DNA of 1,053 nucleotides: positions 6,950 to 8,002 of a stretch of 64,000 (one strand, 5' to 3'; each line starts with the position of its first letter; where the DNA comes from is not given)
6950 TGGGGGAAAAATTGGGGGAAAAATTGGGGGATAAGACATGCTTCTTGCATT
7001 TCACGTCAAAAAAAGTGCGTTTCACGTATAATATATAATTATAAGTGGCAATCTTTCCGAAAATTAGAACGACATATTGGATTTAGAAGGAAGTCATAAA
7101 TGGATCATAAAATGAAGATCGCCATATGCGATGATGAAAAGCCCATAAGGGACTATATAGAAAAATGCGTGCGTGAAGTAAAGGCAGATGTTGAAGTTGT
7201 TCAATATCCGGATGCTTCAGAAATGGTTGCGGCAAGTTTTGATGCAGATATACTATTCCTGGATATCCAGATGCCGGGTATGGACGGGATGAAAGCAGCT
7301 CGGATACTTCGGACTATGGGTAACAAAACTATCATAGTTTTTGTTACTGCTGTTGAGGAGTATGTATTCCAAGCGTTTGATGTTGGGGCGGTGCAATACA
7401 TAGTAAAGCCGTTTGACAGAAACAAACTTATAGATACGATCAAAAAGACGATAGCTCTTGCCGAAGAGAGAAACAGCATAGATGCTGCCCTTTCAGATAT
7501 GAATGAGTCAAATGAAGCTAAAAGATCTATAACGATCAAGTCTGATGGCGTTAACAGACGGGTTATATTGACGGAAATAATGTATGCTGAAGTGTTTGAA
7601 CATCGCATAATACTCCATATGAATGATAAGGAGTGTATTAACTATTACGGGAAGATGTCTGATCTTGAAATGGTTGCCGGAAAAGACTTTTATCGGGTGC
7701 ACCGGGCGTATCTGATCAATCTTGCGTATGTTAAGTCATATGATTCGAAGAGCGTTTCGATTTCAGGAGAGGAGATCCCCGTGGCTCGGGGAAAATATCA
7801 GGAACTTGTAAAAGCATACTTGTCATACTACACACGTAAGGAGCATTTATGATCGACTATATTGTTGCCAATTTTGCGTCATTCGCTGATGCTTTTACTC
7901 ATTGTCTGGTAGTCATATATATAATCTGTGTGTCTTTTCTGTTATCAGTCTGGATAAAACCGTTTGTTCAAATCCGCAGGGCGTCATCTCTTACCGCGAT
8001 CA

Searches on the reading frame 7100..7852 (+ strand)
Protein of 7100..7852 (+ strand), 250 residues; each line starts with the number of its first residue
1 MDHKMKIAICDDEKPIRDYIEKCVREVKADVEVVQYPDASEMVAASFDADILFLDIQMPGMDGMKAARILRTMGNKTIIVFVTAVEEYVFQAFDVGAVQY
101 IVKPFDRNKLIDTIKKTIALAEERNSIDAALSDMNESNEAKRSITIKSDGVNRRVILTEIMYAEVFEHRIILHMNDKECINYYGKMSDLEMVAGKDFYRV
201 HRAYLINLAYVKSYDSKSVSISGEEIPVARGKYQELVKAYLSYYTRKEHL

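Call 7: search_protein_families(library=pfam, proteins=[window:7100-7852:+], max_evalue=0.01)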
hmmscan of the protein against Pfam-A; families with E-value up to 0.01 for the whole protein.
window:7100-7852:+ (250 aa): 2 families
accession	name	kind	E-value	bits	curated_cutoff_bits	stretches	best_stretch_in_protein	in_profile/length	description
PF00072.30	Response_reg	-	5.4e-22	78.5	30.2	1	7-114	1-110/111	Response regulator receiver domain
PF04397.21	LytTR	-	1.1e-13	51.6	22.6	1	155-239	6-96/98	LytTr DNA-binding domain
